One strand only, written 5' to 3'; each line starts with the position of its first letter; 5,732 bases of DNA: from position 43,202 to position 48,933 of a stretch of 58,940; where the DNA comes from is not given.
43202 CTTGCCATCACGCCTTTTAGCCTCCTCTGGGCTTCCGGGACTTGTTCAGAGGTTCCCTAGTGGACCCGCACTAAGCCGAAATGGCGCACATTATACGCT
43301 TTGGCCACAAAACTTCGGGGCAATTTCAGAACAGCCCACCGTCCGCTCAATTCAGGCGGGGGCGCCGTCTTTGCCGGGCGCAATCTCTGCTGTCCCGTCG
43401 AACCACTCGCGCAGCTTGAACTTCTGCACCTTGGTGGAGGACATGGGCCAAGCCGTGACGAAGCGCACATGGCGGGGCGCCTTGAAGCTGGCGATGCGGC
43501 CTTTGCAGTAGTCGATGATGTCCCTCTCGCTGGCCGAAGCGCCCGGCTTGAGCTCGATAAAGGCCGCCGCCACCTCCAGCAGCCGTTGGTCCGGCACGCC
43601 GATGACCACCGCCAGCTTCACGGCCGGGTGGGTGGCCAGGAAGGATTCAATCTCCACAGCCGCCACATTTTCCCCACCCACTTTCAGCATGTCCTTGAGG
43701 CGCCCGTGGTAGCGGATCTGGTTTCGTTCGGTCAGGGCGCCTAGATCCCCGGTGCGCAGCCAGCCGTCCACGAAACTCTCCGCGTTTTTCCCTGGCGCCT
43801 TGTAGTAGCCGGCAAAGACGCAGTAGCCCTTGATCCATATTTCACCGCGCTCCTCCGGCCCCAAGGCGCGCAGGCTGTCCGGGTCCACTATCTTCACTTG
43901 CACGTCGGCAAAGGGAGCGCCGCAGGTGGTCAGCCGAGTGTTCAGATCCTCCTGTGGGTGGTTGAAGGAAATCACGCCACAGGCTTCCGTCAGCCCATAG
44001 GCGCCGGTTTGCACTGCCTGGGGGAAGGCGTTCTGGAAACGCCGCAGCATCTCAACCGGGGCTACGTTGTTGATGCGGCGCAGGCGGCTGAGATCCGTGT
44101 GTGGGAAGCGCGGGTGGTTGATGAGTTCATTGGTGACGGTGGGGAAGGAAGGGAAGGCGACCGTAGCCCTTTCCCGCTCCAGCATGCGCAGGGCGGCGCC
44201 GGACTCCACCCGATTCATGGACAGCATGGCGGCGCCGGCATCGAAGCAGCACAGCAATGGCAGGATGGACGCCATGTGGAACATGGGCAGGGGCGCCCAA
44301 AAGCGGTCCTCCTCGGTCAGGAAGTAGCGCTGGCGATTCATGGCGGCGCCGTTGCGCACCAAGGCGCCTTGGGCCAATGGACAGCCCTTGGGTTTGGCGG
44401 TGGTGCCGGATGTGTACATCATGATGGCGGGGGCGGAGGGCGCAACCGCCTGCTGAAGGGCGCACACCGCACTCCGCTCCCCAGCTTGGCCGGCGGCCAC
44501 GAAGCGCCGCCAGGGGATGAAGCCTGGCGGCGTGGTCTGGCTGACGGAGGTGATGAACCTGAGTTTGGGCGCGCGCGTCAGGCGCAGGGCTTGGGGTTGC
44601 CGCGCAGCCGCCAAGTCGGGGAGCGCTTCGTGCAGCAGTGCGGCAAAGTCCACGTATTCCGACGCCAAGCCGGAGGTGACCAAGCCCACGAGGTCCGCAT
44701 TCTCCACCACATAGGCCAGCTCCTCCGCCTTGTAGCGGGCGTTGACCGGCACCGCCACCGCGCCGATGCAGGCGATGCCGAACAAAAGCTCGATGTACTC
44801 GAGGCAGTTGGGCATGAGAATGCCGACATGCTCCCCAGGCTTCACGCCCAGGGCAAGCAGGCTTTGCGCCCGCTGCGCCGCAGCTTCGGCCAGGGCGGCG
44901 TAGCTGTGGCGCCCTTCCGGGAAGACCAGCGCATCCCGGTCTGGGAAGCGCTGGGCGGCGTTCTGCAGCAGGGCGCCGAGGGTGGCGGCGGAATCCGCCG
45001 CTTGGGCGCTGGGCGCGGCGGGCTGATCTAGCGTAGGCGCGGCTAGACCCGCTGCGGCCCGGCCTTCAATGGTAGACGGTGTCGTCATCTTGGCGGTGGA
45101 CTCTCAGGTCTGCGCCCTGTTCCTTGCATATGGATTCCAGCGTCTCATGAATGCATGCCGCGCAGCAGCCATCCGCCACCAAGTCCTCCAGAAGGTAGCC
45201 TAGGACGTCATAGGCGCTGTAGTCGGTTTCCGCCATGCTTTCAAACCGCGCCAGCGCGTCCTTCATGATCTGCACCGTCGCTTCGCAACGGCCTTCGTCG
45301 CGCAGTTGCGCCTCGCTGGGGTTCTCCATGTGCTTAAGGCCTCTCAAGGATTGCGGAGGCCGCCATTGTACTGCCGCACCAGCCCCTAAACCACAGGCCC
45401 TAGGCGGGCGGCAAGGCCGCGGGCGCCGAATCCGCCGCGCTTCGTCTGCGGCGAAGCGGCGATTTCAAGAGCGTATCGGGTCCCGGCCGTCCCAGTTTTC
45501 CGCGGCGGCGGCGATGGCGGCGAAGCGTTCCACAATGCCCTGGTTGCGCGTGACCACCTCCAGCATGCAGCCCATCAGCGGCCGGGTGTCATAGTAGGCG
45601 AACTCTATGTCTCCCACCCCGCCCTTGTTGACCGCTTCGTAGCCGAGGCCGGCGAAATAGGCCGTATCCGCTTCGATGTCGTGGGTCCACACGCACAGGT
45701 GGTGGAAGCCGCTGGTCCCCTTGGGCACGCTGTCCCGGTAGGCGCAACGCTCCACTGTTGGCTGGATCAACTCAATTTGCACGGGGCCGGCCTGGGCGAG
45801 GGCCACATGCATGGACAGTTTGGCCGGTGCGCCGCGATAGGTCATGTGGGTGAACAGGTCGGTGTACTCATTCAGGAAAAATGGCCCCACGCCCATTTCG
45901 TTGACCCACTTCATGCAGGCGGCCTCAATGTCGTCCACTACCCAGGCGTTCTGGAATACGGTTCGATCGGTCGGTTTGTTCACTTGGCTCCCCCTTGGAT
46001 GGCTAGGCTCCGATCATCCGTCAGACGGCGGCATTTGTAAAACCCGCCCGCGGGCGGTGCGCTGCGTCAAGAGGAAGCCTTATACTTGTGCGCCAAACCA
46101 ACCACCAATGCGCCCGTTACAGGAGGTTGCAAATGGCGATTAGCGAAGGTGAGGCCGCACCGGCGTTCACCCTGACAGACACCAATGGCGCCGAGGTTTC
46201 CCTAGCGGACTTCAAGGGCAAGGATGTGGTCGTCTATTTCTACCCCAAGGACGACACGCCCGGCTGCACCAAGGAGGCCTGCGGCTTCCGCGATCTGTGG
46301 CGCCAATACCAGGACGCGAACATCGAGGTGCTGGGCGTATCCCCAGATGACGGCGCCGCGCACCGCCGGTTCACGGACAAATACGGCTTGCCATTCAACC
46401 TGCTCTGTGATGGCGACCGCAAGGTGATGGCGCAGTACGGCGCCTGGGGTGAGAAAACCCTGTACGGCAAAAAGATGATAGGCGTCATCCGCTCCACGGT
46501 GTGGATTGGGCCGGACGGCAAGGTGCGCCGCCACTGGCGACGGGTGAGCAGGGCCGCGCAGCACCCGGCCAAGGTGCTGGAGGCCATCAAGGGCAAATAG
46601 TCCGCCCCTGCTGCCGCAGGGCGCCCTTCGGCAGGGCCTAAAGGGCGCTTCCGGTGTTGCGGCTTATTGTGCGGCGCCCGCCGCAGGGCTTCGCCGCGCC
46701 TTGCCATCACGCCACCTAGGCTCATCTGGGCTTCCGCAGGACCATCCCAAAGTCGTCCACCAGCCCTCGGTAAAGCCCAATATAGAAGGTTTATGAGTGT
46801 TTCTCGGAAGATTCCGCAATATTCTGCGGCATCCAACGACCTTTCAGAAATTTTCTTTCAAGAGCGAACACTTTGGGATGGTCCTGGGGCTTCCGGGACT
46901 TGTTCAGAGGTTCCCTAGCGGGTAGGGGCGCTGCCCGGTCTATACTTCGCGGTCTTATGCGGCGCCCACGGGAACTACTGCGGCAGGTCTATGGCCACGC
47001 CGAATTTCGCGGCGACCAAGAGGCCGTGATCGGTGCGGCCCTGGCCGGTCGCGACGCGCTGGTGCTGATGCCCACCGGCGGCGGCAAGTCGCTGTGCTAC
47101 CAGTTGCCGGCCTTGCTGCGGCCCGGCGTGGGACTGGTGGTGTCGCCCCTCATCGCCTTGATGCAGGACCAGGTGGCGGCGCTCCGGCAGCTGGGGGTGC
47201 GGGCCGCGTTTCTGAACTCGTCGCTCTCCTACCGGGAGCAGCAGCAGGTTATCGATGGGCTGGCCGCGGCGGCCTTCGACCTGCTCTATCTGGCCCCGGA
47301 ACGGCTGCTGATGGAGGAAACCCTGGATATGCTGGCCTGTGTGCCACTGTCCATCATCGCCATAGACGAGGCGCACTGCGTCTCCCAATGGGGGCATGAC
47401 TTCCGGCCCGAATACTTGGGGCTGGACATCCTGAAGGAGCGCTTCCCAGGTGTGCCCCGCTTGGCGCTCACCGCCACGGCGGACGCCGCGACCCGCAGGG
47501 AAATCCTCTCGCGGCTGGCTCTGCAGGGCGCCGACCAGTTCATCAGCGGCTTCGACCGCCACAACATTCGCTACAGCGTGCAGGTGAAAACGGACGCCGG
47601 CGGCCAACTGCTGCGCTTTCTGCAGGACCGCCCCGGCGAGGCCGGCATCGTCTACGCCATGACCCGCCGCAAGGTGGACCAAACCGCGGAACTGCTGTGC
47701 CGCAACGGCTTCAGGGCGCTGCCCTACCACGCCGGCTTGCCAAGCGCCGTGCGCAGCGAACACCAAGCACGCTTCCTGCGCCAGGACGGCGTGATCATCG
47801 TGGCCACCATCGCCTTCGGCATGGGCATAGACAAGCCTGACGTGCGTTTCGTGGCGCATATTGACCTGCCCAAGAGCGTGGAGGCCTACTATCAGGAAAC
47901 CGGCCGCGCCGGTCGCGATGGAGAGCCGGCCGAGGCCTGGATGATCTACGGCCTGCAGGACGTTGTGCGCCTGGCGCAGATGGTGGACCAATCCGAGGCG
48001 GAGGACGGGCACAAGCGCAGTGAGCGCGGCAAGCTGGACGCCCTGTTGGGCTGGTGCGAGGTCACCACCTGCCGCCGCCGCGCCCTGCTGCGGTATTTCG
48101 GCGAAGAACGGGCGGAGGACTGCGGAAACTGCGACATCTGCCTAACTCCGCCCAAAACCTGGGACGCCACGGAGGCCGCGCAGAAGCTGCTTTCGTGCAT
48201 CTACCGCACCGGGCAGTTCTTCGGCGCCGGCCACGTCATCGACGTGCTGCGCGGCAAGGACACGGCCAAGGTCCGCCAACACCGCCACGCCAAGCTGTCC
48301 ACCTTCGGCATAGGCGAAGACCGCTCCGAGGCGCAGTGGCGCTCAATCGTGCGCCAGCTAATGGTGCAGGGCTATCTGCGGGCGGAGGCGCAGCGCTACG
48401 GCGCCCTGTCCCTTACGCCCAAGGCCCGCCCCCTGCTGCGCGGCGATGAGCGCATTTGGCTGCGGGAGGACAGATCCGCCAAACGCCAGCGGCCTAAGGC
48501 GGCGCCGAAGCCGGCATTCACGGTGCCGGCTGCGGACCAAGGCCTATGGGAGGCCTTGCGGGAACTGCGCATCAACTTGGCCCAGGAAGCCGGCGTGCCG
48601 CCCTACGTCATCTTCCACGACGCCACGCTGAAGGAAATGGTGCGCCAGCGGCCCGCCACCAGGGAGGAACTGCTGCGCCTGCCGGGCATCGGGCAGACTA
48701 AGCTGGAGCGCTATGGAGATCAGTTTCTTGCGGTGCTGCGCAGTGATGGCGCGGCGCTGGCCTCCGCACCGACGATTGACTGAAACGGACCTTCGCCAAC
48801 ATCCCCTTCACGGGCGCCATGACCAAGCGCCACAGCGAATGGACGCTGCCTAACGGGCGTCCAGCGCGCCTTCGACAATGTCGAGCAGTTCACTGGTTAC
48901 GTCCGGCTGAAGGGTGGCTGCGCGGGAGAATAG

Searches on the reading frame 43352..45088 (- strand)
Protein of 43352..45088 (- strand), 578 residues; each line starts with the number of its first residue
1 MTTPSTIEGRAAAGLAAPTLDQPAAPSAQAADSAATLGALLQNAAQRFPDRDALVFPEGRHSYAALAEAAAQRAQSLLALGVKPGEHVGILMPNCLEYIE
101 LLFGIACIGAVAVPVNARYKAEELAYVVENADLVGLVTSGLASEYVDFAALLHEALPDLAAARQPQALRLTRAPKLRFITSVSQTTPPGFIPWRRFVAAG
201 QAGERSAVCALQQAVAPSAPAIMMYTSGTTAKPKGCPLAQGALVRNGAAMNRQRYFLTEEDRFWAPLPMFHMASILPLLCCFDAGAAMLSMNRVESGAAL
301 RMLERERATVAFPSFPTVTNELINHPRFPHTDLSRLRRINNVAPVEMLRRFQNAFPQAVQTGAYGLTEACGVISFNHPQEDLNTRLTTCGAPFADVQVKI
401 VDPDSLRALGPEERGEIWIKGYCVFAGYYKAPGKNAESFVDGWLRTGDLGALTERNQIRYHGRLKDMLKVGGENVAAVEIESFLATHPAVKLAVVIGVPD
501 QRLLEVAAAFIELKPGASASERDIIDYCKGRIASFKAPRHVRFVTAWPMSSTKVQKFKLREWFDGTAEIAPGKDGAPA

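Call 85: search_protein_families(library=pfam, proteins=[window:43352-45088:-], max_evalue=0.00001)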
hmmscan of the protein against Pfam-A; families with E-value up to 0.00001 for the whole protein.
window:43352-45088:- (578 aa): 2 families
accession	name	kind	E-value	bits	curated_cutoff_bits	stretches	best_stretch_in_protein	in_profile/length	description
PF00501.34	AMP-binding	-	3.5e-83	280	29.9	1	42-429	2-384/384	AMP-binding enzyme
PF13193.12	AMP-binding_C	-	1.5e-16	61.5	24.5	1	479-550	1-72/76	AMP-binding enzyme C-terminal domain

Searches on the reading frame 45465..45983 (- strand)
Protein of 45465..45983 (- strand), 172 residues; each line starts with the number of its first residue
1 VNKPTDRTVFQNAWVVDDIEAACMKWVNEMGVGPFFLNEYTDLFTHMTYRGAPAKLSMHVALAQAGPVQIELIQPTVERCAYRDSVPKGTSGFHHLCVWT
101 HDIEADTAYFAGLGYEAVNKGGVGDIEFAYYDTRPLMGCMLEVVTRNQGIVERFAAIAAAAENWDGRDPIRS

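Call 85: search_protein_families(library=pfam, proteins=[window:45465-45983:-], max_evalue=0.00001)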
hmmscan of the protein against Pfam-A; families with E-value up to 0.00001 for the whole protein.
window:45465-45983:- (172 aa): 1 family
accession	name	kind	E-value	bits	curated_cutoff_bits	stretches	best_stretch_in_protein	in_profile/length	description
PF13669.12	Glyoxalase_4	-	2.2e-14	54.1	27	1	11-122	2-101/109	Glyoxalase/Bleomycin resistance protein/Dioxygenase superfamily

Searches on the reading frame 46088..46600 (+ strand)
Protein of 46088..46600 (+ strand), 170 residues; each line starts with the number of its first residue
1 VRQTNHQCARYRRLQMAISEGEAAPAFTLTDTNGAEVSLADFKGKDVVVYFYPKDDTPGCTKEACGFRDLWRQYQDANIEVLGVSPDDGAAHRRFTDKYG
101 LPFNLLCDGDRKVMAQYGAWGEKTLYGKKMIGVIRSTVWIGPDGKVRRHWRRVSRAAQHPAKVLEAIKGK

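Call 85: search_protein_families(library=pfam, proteins=[window:46088-46600:+], max_evalue=0.00001)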
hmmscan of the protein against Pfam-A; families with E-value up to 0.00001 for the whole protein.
window:46088-46600:+ (170 aa): 2 families
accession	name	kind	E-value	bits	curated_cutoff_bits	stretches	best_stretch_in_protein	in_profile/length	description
PF00578.27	AhpC-TSA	-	1e-39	135.7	26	1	21-148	2-123/124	AhpC/TSA family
PF08534.16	Redoxin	-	2e-23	83.3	26.6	1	20-148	2-130/148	Redoxin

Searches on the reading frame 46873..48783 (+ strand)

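Call 85: search_protein_families(library=pfam, proteins=[window:46873-48783:+], max_evalue=0.00001)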
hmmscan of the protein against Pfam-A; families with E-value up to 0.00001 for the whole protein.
window:46873-48783:+ (636 aa): 5 families
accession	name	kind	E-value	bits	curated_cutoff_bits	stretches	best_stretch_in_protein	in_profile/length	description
PF09382.16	RQC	-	6.9e-43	145.5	23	1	426-537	1-112/114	RQC domain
PF00570.28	HRDC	-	6.4e-25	87.3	23.8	1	556-622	2-68/68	HRDC domain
PF00270.35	DEAD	-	1.3e-22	80.7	26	1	48-206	3-162/167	DEAD/DEAH box helicase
PF00271.37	Helicase_C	-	8.1e-21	74.8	23.5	1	246-350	6-110/110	Helicase conserved C-terminal domain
PF16124.10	RecQ_Zn_bind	-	7.7e-20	71.8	25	1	362-424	2-66/66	RecQ zinc-binding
